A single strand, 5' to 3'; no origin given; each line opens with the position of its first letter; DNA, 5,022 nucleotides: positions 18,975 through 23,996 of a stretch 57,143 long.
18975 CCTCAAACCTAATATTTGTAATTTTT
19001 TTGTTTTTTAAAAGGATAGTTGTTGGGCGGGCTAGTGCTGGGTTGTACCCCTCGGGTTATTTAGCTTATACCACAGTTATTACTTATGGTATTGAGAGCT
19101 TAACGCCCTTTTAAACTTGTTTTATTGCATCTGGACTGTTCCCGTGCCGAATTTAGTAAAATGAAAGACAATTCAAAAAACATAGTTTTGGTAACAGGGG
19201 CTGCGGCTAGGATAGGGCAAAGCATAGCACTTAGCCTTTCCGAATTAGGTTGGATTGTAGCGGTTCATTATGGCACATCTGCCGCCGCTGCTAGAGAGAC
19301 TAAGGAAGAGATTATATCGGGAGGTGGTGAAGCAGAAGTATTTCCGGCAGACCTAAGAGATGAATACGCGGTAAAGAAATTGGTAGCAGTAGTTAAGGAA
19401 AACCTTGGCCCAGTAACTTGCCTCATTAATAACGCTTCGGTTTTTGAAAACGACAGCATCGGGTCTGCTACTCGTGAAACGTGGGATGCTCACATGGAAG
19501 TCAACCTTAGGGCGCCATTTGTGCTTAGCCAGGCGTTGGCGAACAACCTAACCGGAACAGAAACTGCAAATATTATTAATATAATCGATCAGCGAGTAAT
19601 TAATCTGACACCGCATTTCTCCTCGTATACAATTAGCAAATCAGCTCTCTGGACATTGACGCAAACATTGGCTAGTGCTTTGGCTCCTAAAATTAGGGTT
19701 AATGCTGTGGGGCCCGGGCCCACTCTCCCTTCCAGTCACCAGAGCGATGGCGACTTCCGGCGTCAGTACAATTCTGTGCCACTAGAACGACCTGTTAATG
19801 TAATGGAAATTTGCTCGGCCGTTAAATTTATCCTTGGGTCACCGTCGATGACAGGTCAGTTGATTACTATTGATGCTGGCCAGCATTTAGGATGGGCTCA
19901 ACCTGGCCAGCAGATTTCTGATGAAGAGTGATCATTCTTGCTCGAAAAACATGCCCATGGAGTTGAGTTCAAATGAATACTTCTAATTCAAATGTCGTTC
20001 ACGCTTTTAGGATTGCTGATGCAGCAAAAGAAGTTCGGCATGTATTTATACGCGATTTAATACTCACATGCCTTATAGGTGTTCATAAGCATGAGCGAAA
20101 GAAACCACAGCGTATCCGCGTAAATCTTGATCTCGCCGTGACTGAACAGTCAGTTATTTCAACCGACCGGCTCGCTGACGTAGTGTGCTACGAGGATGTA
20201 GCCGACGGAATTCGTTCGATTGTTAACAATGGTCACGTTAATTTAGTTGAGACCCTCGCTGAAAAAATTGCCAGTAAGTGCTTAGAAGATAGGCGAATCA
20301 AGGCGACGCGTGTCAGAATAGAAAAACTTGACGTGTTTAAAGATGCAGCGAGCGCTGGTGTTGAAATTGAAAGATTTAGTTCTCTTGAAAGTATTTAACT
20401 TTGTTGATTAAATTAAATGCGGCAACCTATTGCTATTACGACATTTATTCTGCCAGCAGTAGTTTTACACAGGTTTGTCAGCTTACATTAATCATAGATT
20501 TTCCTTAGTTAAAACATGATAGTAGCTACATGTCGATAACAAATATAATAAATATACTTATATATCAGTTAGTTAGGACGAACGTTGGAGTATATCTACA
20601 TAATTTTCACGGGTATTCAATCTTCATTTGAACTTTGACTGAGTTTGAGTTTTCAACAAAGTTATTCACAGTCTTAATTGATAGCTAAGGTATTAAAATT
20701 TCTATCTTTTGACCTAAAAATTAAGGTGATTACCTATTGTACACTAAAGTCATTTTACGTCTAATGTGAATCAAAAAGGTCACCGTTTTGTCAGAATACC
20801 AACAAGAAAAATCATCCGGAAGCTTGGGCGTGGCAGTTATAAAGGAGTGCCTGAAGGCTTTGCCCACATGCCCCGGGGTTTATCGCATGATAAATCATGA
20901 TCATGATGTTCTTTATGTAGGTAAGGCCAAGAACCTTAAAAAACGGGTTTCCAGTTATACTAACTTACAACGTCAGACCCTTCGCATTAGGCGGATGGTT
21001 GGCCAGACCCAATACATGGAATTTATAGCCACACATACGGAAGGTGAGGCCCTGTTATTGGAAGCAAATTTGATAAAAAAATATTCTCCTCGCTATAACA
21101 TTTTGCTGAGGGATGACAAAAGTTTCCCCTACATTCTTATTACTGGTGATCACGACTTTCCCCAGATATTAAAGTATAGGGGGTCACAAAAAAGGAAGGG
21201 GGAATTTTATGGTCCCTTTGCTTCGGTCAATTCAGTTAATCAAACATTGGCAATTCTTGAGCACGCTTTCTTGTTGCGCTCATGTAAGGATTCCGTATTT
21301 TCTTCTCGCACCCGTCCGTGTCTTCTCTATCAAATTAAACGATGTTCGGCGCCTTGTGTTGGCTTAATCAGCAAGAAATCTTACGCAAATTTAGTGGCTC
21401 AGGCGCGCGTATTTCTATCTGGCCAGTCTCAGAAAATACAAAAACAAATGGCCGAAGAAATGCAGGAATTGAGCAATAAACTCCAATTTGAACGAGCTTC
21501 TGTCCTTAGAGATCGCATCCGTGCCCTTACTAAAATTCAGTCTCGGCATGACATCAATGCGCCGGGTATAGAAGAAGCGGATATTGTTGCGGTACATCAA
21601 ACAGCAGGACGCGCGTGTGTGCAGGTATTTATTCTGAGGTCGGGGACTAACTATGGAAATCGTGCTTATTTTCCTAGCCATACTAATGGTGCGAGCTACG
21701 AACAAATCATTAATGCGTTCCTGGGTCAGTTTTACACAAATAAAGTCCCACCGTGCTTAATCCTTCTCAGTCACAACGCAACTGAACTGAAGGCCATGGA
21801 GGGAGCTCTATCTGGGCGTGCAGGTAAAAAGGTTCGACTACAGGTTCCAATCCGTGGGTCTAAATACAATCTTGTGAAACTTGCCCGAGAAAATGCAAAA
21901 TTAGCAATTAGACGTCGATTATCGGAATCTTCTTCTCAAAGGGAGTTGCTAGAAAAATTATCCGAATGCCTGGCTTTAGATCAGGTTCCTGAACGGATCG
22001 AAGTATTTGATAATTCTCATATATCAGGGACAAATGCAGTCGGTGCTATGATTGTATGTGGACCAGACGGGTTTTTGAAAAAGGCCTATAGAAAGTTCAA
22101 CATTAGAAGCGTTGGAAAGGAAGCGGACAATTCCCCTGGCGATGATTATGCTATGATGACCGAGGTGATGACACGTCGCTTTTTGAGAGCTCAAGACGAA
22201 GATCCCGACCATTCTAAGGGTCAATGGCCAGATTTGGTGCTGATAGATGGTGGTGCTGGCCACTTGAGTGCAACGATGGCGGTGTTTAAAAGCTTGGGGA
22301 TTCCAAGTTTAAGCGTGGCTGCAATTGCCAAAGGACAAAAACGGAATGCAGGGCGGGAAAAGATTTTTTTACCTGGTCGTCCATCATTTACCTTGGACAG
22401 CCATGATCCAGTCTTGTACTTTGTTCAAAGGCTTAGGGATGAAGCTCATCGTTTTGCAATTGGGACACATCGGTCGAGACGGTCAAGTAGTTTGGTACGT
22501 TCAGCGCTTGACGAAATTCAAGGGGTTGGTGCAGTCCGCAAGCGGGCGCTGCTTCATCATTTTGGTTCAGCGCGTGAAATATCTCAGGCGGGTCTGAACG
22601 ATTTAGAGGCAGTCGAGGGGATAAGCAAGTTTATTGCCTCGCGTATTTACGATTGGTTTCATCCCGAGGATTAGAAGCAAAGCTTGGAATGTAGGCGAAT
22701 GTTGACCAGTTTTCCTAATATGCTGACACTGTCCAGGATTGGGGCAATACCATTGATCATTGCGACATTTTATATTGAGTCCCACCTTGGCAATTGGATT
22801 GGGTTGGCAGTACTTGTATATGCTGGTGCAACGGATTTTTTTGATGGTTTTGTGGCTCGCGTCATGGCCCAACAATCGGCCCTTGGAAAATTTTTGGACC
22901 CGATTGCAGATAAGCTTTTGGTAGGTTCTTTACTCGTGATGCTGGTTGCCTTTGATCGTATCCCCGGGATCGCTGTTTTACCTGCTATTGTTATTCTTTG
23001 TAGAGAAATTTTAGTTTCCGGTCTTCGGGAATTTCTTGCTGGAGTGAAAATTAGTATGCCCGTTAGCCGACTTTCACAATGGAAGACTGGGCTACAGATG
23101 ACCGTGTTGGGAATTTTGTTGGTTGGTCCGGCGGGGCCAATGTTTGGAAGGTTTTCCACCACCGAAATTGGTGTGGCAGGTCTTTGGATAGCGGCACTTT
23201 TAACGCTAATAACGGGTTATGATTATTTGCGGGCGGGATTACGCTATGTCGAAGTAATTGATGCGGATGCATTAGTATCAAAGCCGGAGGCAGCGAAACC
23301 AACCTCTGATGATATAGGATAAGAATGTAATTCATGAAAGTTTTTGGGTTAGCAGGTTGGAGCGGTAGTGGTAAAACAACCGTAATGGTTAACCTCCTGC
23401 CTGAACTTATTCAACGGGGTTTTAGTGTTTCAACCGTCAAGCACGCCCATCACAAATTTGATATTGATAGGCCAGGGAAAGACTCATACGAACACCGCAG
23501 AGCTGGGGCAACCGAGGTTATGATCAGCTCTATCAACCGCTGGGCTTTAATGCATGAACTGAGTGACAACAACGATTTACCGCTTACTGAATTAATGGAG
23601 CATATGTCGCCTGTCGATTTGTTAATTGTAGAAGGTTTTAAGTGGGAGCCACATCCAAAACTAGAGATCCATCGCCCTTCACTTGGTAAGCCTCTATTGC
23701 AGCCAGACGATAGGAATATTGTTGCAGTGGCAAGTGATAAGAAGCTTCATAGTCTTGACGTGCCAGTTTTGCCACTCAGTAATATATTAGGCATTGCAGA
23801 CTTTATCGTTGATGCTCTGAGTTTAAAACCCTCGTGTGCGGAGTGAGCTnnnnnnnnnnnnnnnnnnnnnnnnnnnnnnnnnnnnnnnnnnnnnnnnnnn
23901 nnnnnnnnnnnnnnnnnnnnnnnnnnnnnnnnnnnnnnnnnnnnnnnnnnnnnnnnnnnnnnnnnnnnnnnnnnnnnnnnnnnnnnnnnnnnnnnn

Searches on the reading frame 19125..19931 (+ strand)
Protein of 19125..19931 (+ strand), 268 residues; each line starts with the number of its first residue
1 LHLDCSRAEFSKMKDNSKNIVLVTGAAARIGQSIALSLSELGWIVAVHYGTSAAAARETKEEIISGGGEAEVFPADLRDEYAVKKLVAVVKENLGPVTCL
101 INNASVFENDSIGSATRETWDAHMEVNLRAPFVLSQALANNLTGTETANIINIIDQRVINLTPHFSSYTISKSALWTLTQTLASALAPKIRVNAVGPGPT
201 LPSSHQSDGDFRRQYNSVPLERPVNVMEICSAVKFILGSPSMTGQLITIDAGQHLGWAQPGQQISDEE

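Call 45: search_protein_families(library=pfam, max_evalue=0.000001, proteins=[window:19125-19931:+])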
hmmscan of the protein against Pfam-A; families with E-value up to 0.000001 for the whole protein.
window:19125-19931:+ (268 aa): 3 families
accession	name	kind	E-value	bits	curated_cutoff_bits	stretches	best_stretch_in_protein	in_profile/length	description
PF00106.31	adh_short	-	4.6e-38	131.1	26.6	1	19-203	1-185/195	short chain dehydrogenase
PF13561.12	adh_short_C2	-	1.5e-35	123.3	27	1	25-254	1-236/236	Enoyl-(Acyl carrier protein) reductase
PF08659.16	KR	-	2.1e-10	41.3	22.6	1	21-140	3-125/180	KR domain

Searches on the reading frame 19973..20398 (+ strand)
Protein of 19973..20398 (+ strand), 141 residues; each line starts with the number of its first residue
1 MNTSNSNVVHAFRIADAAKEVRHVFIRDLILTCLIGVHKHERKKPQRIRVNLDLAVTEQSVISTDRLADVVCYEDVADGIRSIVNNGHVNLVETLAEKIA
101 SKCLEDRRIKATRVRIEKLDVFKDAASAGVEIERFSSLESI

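Call 45: search_protein_families(library=pfam, max_evalue=0.000001, proteins=[window:19973-20398:+])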
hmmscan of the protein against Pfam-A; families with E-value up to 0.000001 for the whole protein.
window:19973-20398:+ (141 aa): 1 family
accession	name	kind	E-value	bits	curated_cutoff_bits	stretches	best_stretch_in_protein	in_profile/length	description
PF02152.23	FolB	-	5.6e-28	98.1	31.8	1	24-133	1-113/113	Dihydroneopterin aldolase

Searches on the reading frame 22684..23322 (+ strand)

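Call 45: search_protein_families(library=pfam, max_evalue=0.000001, proteins=[window:22684-23322:+])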
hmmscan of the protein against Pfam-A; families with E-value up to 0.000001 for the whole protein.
window:22684-23322:+ (212 aa): 1 family
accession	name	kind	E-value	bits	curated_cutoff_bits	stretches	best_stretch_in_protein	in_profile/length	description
PF01066.26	CDP-OH_P_transf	-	8.5e-33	114.3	22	1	10-175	3-151/152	CDP-alcohol phosphatidyltransferase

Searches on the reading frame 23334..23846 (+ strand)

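Call 45: search_protein_families(library=pfam, max_evalue=0.000001, proteins=[window:23334-23846:+])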
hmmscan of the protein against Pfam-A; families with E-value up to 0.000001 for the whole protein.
window:23334-23846:+ (170 aa): 1 family
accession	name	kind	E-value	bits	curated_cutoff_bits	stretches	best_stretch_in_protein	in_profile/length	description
PF03205.20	MobB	-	8.7e-50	168.5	26.6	1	3-135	1-133/133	Molybdopterin guanine dinucleotide synthesis protein B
